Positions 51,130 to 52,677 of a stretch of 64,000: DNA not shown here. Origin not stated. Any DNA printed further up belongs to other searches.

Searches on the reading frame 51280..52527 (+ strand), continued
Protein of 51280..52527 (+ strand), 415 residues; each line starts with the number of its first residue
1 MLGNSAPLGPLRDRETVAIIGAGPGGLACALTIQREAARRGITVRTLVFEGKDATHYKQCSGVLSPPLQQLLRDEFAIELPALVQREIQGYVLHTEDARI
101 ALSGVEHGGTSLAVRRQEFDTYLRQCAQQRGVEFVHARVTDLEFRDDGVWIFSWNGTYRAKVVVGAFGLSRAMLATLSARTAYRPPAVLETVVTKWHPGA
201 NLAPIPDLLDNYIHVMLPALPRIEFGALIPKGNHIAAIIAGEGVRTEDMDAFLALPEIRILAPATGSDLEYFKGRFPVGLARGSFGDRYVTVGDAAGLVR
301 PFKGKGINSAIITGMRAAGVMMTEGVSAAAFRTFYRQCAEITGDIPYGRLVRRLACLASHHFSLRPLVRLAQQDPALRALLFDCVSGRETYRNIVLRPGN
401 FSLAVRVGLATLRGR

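Call 69: search_solved_structures(query=A3, max_evalue=0.001, show_alignments=3)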
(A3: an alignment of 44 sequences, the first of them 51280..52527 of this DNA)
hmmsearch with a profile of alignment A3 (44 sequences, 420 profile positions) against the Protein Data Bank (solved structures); distinct sequences matched with E-value up to 0.001: 40.
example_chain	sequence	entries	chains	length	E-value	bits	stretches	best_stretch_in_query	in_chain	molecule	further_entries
7koe_C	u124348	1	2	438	1.2e-16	63.7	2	15-173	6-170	Electron transfer flavoprotein-quinone oxidoreductase FixC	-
5dbj_E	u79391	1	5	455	1.5e-11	46.9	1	108-334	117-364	FADH2-dependent halogenase PltA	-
3i3l_A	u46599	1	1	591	2.5e-11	46.2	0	111-169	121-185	Alkylhalidase CmlS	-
3oz2_A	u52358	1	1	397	1.1e-10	44.1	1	14-136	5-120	Digeranylgeranylglycerophospholipid reductase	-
7fco_A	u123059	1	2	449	1.2e-10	44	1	268-336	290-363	ChlB4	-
5buk_A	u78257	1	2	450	4.4e-10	42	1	108-333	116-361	FADH2-dependent halogenase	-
8zop_A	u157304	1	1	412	1.3e-09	40.5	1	6-145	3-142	Halogenase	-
7ctq_A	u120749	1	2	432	1.5e-07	33.7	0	14-36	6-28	Peptidyl tryptophan dihydroxylase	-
2gmh_A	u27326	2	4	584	1.9e-07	33.3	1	6-52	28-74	Electron transfer flavoprotein-ubiquinone oxidoreductase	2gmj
5bul_A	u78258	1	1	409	2.3e-07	33.1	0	111-171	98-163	flavin-dependent halogenase triple mutant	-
5bva_A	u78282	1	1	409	7.4e-07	31.4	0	111-171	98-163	flavin-dependent halogenase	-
7epv_A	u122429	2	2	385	2.4e-06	29.7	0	289-322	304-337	Flavin-dependent monooxygenase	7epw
8gsm_G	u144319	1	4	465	5.9e-06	28.5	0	109-177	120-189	4-hydroxybenzoate decarboxylase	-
2y6r_A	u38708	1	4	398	8.7e-06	27.9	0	290-321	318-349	TETX2 PROTEIN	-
2xdo_A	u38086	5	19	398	1.2e-05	27.5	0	290-321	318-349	TETX2 PROTEIN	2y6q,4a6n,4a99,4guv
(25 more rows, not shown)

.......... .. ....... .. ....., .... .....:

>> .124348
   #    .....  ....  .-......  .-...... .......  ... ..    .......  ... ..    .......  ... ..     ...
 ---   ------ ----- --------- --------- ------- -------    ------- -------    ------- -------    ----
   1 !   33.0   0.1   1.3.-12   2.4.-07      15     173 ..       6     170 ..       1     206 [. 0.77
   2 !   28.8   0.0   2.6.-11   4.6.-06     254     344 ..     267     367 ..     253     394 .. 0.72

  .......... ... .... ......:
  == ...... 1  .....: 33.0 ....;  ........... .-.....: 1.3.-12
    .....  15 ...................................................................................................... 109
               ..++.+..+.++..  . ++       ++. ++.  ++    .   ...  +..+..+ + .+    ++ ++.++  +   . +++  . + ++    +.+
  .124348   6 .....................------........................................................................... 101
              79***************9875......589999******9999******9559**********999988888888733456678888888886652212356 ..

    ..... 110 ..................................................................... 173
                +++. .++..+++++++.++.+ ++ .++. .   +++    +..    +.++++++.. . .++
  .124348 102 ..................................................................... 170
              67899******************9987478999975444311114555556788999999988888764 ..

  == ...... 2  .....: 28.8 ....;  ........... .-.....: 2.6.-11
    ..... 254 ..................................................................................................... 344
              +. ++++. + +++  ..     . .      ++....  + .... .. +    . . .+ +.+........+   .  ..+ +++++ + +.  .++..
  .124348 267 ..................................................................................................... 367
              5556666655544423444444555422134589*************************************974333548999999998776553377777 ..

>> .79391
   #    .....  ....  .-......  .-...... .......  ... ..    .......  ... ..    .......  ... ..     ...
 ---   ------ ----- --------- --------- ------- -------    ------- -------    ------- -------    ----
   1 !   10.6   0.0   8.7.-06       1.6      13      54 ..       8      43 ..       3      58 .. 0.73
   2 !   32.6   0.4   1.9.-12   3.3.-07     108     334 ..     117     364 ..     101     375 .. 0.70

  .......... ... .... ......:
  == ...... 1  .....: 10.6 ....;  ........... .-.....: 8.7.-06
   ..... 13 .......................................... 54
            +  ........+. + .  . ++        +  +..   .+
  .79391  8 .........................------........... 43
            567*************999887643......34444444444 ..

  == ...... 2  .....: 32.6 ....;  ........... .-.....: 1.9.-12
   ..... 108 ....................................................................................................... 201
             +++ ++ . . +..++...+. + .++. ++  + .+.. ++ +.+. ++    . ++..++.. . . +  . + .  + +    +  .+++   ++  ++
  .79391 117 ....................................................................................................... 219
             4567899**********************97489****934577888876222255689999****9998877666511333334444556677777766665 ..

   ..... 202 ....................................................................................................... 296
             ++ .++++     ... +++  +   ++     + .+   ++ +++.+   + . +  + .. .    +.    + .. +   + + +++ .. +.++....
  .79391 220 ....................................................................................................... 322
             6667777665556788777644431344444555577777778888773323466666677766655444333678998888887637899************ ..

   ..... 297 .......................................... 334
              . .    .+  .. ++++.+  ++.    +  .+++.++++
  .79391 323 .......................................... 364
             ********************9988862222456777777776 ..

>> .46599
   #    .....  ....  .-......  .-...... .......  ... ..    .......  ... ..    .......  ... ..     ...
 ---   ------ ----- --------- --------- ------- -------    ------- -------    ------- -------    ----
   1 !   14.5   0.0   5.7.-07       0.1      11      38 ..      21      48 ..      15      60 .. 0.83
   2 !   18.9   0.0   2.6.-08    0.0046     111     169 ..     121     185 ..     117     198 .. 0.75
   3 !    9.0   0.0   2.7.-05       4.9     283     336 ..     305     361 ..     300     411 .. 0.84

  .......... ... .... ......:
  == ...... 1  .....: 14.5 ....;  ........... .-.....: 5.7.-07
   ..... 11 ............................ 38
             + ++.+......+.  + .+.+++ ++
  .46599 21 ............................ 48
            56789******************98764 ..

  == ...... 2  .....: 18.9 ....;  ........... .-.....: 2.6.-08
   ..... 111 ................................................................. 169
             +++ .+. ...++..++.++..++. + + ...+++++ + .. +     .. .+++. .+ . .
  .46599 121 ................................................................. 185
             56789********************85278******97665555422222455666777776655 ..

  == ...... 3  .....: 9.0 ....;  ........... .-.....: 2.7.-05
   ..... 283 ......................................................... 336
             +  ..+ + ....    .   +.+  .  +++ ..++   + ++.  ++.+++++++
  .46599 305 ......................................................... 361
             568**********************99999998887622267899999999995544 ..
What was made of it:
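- With a family profile the best PDB sequence hit is FixC, an electron-transfer quinone reductase (63.7 bits against 44 for GGR, call 69). FixC has Met/Gly where B has its invariant cysteine (call 69).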

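Call 70: search_solved_structures(query=window:51280-52527:+, max_evalue=0.01, show_alignments=2)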
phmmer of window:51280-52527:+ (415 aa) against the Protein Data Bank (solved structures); distinct sequences matched with E-value up to 0.01: 3.
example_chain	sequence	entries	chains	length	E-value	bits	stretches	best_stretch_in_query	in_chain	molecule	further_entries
7koe_C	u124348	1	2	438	4.4e-05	25.8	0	17-169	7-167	Electron transfer flavoprotein-quinone oxidoreductase FixC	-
3oz2_A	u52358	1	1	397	0.00059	22.1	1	17-321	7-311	Digeranylgeranylglycerophospholipid reductase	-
7ctq_A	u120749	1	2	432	0.0014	20.9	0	18-323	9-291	Peptidyl tryptophan dihydroxylase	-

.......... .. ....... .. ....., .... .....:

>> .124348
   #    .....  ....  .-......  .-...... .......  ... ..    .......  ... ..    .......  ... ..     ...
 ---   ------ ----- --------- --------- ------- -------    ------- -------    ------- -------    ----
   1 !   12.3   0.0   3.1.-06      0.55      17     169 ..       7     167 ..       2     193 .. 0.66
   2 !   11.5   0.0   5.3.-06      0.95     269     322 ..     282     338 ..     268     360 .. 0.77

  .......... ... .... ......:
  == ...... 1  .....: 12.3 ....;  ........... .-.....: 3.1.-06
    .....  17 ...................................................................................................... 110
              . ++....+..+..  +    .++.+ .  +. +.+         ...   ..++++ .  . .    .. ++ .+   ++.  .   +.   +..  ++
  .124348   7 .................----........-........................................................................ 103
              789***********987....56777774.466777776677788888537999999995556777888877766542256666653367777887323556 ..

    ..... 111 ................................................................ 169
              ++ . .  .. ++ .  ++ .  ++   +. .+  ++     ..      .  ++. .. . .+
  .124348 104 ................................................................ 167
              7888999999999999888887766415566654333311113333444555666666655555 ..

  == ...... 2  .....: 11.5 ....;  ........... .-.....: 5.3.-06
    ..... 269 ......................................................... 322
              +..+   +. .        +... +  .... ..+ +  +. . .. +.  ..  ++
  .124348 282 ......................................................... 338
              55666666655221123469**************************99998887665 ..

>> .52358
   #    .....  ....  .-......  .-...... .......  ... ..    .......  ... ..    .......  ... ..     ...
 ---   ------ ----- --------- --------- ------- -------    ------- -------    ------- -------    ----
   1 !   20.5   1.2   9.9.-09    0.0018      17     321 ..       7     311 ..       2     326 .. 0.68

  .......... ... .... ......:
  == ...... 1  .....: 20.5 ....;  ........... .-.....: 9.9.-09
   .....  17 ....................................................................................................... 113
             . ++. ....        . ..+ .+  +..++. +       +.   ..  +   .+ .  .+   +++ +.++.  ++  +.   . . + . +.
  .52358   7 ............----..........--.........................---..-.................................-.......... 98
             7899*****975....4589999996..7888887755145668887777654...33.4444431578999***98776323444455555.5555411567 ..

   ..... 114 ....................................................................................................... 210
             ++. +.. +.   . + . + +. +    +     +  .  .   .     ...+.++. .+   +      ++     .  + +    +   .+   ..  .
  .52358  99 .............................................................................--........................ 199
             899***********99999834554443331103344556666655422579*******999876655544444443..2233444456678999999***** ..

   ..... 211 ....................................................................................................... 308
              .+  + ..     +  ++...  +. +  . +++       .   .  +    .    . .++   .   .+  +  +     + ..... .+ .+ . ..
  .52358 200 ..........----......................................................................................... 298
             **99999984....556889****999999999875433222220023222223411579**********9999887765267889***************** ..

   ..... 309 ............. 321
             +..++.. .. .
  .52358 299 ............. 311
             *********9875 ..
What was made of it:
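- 51280..52527 (+): Flavoprotein B (415 aa): paralog of A (32% identity), the GGR-like subunit. It has a single conserved Cys60 (nt 51457-51459), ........, FKGRFP and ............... (GD at nt 52156-52170). Residue-level alignment to 3oz2 is in call 70.
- Closest known: Archaeal geranylgeranyl reductase / digeranylgeranylglycerophospholipid reductase. Same: B shares the conserved cysteine (aligned with Cys47 of 3oz2), the xPKG motif and GDAAG-x3-P-x2-G-x-GI (call 70).
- Cys60 aligns with Cys47 of 3oz2, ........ with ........, and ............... with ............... (call 70). B keeps the GGR-type PKG motif and the P-x2-G-x-GI part of the GGR GD motif, where FixC reads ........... (calls 69, 70).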

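Call 74: predict_structure(alignment_id=A3)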
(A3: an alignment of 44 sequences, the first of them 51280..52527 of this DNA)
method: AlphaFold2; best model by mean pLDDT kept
length: 415 residues; sequences in the alignment: 44
mean_pLDDT: 90.2   pTM: 0.90
mean pLDDT of the five models: 90.2, 90.1, 89.2, 89.2, 87.4
residues with pLDDT >= 90: 288; 70-90: 104; 50-70: 20; < 50: 3
segments of 3 or more residues with pLDDT < 50: 1-3
pLDDT, mean of each block of 10 residues (from residue 1): 70 98 96 98 98 66 81 92 86 91 80 87 95 96 97 97 94 95 96 85 82 93 93 90 95 92 74 91 98 93 80 97 98 96 92 91 91 93 87 93 90 78
secondary structure, 60 per line:
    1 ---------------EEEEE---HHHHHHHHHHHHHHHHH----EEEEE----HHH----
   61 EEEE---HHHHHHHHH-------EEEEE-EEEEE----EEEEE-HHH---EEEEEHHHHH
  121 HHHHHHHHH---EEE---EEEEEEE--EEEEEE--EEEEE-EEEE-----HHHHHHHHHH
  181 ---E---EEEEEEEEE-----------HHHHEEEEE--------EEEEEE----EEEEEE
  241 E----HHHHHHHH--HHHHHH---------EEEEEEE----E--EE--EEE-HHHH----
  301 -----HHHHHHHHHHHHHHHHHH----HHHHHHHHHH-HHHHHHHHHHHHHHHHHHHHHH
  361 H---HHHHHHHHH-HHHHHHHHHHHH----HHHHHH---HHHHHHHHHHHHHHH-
elements in order: E16-20 H24-40 E45-49 E61-64 H68-76 E84-88 E90-94 E99-103 E111-115 H116-129 E133-135 E139-145 E148-153 E156-160 E162-165 H171-180 E188-196 H208-211 E212-216 E225-230 E235-241 H246-253 H256-261 E271-277 E289-291 H293-296 H306-323 H328-337 H339-361 H365-373 H375-386 H391-396 H400-414
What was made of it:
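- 51280..52527 (+): AF2 pLDDT is 90.2 (call 74).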

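Call 76: fold_search(model_id=the predicted structure, library=pdb)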
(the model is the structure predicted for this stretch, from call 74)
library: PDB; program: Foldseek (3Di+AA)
matches with E <= 10: 1848; with E <= 0.001: 911
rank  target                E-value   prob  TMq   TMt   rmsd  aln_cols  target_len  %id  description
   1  3oz2                  3.8e-21  1.00  0.69  0.72   5.3       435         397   17  Crystal structure of a geranylgeranyl bacteriochlorophyll reductase-like (Ta0516) from Thermoplasma acidophilum at 1.60  (released 2010-10-27)
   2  7koe_C                1.5e-20  1.00  0.66  0.63   8.3       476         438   19  Electron bifurcating flavoprotein Fix/EtfABCX (released 2021-01-20)
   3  5bul                  2.2e-20  1.00  0.67  0.70   5.7       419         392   16  Structure of flavin-dependent brominase Bmp2 triple mutant Y302S F306V A345W (released 2016-03-09)
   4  3nix_C                6.6e-20  1.00  0.70  0.71   4.7       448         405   18  Crystal structure of flavoprotein/dehydrogenase from Cytophaga hutchinsonii. Northeast Structural Genomics Consortium  (released 2010-06-30)
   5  3nix_E                1.3e-19  1.00  0.71  0.72   4.7       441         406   17  Crystal structure of flavoprotein/dehydrogenase from Cytophaga hutchinsonii. Northeast Structural Genomics Consortium  (released 2010-06-30)
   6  5bva                  1.3e-19  1.00  0.69  0.72   5.0       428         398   16  Structure of flavin-dependent brominase Bmp2 (released 2016-03-09)
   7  7fco_A                3.6e-19  1.00  0.66  0.64   5.5       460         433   18  ChlB4 Halogenase (released 2022-03-16)
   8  4opl                  5.4e-19  1.00  0.66  0.61   8.2       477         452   17  Constructing tailored isoprenoid products by structure-guided modification of geranylgeranyl reductase. (released 2014-07-09)
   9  4opt                  5.4e-19  1.00  0.66  0.61   8.1       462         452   17  Constructing tailored isoprenoid products by structure-guided modification of geranylgeranyl reductase (released 2014-07-09)
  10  5buk_B                5.7e-19  1.00  0.69  0.67   5.0       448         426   17  Structure of flavin-dependent chlorinase Mpy16 (released 2016-03-09)
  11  3atq                  6.4e-19  1.00  0.63  0.59   9.8       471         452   19  Geranylgeranyl Reductase (GGR) from Sulfolobus acidocaldarius (released 2011-05-04)
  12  6bzi_B                8.6e-19  1.00  0.62  0.53  10.0       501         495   14  Crystal structure of halogenase PltM in complex with ethyl mercury and mercury (released 2019-03-20)
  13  6bzi_D                1.0e-18  1.00  0.65  0.56  10.0       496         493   14  Crystal structure of halogenase PltM in complex with ethyl mercury and mercury (released 2019-03-20)
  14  5buk_A                1.1e-18  1.00  0.70  0.67   5.0       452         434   16  Structure of flavin-dependent chlorinase Mpy16 (released 2016-03-09)
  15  7fco_B                1.1e-18  1.00  0.66  0.64   5.2       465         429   18  ChlB4 Halogenase (released 2022-03-16)
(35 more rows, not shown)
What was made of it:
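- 51280..52527 (+): Best fold match is 3oz2 at TM 0.69/0.72, followed by FixC 7koe_C (call 76).
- Closest known: FixC / ETF-quinone oxidoreductase. Same: It is the best PDB sequence hit of the B-family profile (63.7 bits, call 69) and the second-best fold hit (call 76).
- FixC is the second-best fold hit (call 76).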
